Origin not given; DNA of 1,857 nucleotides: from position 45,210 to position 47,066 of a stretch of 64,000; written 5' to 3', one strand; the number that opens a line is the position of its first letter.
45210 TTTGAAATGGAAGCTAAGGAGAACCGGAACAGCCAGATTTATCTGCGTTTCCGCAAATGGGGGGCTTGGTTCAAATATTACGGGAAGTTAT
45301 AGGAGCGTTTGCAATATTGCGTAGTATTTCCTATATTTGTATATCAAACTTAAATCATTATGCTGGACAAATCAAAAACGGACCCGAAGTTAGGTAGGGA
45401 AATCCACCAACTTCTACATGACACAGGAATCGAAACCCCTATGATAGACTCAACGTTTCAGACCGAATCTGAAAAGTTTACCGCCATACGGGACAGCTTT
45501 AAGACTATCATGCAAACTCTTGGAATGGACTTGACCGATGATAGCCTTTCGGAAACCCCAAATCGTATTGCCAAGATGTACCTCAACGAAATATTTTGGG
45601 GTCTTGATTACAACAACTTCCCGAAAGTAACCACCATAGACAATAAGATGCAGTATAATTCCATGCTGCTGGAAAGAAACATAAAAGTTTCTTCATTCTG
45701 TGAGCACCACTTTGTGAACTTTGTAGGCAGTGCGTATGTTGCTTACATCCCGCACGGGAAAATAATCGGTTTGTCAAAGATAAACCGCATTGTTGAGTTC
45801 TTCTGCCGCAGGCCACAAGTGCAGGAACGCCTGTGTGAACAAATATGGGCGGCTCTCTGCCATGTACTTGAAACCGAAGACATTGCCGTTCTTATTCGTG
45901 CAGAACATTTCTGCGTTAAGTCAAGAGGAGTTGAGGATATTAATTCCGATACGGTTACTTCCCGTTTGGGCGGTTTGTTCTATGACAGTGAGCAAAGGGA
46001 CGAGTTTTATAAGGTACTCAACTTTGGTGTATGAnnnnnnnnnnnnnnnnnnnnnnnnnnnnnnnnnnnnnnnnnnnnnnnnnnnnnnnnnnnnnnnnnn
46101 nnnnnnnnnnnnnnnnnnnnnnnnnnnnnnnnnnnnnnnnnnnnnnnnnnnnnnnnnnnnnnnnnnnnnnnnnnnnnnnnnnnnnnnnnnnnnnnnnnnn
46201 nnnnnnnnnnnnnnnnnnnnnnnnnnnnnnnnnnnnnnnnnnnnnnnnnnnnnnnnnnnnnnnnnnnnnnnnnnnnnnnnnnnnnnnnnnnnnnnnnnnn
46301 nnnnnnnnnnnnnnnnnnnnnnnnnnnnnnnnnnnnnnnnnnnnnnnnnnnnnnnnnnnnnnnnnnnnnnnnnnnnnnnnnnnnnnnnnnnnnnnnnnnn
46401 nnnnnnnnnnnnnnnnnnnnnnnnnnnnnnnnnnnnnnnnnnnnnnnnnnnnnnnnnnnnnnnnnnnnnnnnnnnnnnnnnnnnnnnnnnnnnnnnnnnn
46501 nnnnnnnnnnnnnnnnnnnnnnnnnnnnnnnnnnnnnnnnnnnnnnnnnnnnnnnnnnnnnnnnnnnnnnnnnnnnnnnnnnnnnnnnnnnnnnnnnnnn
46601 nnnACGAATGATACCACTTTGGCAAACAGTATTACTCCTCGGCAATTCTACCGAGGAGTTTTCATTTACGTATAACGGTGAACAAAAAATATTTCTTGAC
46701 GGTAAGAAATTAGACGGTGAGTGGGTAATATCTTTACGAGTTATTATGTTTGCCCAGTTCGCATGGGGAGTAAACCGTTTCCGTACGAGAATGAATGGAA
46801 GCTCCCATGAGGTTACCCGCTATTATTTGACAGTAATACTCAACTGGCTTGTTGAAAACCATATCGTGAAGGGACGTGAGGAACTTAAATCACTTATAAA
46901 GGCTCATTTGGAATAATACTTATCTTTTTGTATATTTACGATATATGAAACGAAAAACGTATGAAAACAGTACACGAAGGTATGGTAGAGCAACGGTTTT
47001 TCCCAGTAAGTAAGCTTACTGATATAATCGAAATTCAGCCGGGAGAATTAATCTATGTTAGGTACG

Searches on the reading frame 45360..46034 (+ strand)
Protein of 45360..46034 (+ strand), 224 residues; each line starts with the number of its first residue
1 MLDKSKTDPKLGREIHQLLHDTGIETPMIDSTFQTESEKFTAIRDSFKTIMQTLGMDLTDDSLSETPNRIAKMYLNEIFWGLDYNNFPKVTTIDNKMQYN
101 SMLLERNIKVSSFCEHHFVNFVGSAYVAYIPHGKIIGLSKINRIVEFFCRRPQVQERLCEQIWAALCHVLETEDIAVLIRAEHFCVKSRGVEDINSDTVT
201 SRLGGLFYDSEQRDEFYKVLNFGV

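Call 11: search_protein_families(library=pfam, proteins=[window:45360-46034:+], max_evalue=0.01)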
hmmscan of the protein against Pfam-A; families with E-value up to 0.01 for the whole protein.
window:45360-46034:+ (224 aa): 1 family
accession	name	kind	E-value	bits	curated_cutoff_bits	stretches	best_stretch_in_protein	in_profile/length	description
PF01227.27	GTP_cyclohydroI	-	3.5e-58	196.4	27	1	44-219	2-177/179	GTP cyclohydrolase I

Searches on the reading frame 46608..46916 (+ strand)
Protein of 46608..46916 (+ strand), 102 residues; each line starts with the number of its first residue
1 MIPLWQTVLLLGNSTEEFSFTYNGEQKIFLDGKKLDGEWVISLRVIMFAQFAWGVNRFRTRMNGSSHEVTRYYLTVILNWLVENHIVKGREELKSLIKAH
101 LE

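Call 45: search_protein_families(library=pfam, alignment_id=A5, max_evalue=0.001)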
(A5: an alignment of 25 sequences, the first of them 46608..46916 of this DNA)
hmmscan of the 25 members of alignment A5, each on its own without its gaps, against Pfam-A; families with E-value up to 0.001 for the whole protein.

A. member 1, window:46608-46916:+ (102 aa): 0 families

B. families by the number of members that match (of 25 scanned): 3 families
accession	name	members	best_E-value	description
PF11672.13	DUF3268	1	5e-42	zinc-finger-containing domain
PF00210.30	Ferritin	1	1.4e-15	Ferritin-like domain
PF01028.25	Topoisom_I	1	1.3e-14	Eukaryotic DNA topoisomerase I, catalytic core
